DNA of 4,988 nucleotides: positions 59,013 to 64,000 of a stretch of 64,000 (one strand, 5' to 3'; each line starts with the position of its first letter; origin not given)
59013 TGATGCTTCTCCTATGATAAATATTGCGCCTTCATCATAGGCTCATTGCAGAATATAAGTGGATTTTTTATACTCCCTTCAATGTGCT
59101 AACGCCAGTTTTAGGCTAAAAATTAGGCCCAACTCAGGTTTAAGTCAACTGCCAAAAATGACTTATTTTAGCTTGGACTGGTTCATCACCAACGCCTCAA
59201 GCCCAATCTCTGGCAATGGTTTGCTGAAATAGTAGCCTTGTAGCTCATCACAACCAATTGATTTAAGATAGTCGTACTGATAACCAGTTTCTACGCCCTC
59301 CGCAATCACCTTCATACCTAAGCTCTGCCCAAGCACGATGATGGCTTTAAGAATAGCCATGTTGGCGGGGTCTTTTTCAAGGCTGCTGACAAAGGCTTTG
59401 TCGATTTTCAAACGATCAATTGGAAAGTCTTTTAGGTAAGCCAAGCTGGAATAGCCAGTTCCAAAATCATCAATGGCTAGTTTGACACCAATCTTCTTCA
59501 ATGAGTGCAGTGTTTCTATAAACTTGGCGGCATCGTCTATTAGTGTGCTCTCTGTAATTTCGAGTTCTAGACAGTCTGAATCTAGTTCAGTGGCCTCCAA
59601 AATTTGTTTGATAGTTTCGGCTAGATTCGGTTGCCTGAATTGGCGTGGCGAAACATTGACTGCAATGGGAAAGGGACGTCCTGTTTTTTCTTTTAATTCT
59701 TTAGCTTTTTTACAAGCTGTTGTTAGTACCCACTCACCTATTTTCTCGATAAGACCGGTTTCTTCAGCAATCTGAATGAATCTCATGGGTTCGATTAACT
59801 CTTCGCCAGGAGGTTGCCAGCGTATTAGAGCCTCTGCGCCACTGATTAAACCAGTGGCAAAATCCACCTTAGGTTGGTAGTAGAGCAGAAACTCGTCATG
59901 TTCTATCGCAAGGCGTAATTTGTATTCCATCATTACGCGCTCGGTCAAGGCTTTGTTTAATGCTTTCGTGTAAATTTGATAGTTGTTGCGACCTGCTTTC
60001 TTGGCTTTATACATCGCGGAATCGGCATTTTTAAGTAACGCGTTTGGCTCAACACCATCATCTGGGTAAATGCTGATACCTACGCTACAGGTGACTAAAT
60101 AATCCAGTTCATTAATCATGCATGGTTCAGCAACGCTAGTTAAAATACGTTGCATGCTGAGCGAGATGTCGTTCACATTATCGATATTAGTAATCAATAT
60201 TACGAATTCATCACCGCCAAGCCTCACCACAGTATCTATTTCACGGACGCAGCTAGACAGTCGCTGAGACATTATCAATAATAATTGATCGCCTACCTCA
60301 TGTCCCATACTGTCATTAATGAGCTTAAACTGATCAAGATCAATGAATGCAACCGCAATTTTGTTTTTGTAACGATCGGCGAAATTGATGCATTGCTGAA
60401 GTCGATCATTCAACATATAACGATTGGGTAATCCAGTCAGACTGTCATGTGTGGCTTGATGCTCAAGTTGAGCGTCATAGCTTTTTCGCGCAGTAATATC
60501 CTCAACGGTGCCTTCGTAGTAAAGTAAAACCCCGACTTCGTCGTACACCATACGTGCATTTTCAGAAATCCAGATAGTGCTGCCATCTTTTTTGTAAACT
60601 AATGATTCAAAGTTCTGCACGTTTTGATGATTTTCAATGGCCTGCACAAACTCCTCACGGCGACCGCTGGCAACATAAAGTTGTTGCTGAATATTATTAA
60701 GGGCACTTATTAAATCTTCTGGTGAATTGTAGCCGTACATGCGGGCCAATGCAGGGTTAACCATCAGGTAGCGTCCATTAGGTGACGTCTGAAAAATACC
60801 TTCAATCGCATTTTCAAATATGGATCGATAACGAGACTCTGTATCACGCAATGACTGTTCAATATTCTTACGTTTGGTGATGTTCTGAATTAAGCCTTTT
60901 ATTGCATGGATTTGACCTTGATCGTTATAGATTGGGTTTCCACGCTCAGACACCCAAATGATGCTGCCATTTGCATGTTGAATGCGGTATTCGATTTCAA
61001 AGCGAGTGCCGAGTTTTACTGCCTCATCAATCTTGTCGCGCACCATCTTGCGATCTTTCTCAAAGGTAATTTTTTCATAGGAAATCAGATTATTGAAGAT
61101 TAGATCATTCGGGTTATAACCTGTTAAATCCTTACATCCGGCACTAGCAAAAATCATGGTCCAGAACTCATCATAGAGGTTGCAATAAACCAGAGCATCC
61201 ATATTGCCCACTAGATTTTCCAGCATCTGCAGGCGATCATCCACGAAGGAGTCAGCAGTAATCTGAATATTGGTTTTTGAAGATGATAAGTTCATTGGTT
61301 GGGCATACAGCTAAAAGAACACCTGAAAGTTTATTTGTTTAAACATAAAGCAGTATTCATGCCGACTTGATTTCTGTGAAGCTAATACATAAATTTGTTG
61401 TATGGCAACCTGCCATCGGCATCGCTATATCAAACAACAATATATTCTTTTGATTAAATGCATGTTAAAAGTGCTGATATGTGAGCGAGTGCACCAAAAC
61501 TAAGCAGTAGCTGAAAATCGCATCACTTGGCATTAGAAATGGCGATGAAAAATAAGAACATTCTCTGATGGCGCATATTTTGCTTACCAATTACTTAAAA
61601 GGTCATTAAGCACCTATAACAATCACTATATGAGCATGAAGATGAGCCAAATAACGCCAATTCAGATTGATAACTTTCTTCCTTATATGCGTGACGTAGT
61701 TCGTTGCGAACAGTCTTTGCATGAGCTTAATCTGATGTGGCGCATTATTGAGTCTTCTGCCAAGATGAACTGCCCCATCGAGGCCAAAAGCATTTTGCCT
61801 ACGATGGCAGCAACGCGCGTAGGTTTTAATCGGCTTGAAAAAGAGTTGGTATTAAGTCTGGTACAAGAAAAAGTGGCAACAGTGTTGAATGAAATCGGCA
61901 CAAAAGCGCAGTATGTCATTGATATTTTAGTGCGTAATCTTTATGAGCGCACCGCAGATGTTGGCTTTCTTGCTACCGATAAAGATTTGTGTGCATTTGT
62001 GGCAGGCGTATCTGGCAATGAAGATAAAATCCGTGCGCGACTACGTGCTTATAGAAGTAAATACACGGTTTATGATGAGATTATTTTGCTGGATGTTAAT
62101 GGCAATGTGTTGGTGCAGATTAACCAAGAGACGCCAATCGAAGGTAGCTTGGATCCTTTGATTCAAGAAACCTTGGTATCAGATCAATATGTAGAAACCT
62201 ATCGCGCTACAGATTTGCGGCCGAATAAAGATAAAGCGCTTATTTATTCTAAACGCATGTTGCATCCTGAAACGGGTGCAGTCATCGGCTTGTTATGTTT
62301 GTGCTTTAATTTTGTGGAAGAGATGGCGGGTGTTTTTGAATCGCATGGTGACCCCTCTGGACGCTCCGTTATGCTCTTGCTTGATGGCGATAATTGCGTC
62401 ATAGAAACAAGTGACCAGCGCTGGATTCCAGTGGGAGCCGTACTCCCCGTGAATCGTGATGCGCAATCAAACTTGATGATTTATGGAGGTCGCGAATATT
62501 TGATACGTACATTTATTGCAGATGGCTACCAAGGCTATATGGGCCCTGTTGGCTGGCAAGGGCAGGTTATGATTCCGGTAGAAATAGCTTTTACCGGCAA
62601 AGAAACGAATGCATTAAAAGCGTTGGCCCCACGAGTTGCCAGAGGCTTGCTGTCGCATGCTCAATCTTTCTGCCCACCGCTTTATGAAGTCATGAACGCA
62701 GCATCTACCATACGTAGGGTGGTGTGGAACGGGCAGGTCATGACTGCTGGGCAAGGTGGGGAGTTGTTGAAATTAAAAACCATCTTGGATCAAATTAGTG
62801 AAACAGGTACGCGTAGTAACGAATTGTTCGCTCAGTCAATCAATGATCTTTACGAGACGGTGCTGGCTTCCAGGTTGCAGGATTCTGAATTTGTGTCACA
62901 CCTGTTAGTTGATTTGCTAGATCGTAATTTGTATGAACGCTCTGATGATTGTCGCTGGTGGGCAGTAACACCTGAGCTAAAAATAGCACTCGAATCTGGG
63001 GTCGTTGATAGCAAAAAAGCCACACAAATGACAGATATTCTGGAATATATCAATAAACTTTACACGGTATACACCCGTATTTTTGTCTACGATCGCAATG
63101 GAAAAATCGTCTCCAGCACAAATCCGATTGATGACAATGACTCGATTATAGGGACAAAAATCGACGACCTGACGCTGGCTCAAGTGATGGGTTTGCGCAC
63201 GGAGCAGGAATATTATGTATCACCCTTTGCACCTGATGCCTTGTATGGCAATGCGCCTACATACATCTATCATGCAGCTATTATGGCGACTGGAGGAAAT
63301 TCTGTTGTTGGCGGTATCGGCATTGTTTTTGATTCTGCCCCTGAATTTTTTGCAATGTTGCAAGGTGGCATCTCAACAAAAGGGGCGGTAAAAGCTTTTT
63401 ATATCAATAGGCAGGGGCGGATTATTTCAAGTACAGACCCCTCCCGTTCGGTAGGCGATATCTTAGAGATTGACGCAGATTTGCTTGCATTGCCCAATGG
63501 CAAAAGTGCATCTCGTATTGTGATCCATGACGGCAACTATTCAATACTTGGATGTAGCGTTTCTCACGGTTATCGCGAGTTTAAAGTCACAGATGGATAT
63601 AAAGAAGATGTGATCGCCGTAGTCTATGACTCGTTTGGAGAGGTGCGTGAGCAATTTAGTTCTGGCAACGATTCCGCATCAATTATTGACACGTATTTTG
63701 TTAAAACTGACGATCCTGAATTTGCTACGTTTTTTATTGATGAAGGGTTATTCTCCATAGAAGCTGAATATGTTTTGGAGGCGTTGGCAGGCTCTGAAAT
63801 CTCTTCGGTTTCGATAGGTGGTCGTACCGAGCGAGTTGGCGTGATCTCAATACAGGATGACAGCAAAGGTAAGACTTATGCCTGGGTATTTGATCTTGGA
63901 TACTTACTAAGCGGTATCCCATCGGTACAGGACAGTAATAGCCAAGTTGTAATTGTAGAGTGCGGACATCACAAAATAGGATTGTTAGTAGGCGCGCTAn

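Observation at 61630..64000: Soluble tandem-Cache + CheW fusion, hidden from the ORF track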

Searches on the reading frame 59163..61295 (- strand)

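Call 59: search_protein_families(library=pfam, proteins=[window:59163-61295:-], max_evalue=0.001)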
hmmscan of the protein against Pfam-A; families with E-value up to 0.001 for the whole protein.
window:59163-61295:- (710 aa): 7 families
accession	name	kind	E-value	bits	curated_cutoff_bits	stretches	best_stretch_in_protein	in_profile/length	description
PF00563.25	EAL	-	7.4e-76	255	31.3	1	459-693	3-236/236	EAL domain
PF00990.26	GGDEF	-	1.2e-49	168.6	23.8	1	281-438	1-161/161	Diguanylate cyclase, GGDEF domain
PF08447.18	PAS_3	-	1.5e-27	96.1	25.6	2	48-135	2-88/89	PAS fold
PF13426.13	PAS_9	-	1.5e-21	77.1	27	2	165-269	2-103/103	PAS domain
PF00989.32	PAS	-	8.1e-19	68.1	22.6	1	155-267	2-113/113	PAS fold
PF13188.13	PAS_8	-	6.3e-09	35.9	21.8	1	155-207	2-55/65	PAS domain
PF08448.16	PAS_4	-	6.6e-09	36.4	23.1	1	160-271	1-109/110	PAS fold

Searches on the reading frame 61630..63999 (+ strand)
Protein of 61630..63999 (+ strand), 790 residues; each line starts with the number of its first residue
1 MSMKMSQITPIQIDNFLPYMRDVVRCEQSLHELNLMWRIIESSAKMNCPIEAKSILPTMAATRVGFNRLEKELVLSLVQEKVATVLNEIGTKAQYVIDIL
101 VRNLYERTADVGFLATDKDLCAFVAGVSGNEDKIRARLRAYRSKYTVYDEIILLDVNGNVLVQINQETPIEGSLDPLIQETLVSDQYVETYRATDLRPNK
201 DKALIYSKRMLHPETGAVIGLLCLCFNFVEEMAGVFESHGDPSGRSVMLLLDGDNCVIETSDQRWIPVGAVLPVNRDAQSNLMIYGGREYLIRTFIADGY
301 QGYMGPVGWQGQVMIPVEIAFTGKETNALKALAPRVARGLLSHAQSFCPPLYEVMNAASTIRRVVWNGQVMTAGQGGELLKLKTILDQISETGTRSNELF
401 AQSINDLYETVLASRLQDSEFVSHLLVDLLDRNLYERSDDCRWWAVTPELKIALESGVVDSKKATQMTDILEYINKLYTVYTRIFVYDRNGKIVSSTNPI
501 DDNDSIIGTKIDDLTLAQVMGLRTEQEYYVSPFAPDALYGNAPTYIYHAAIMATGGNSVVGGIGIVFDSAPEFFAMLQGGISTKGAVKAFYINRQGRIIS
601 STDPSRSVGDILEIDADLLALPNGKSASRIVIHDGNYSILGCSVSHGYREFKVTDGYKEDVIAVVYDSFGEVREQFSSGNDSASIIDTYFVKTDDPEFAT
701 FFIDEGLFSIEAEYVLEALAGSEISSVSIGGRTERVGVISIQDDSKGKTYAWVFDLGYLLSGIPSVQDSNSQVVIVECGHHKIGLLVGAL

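Call 4: search_protein_families(library=pfam, proteins=[window:61630-63999:+], max_evalue=1)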
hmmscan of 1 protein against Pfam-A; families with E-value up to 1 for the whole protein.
window:61630-63999:+ (790 aa): 5 families
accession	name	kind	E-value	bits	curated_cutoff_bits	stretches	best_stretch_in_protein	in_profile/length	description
PF02743.24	dCache_1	-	1.2e-07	32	45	2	437-620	57-197/240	Cache domain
PF01584.24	CheW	-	0.00033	20.7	23.5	1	698-789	2-87/138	CheW-like domain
PF23846.1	Cache_WalK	-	0.0026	18.6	27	1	474-527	6-58/92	WalK sensor protein kinase Chache domain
PF20526.3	DUF6741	-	0.049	14.2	27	1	276-346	29-100/129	Domain of unknown function (DUF6741)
PF18719.7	ArlS_N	-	0.27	11.9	27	0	458-504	43-83/140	ArlS sensor domain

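Call 5: search_protein_families(library=ncbifam, proteins=[window:61630-63999:+], max_evalue=1)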
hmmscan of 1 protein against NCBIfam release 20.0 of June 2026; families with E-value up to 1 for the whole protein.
window:61630-63999:+ (790 aa): 1 family
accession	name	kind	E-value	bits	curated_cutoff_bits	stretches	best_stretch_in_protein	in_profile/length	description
TIGR02143.1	trmA_only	equivalog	0.045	12.7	334.65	1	382-491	61-171/352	tRNA (uridine(54)-C5)-methyltransferase TrmA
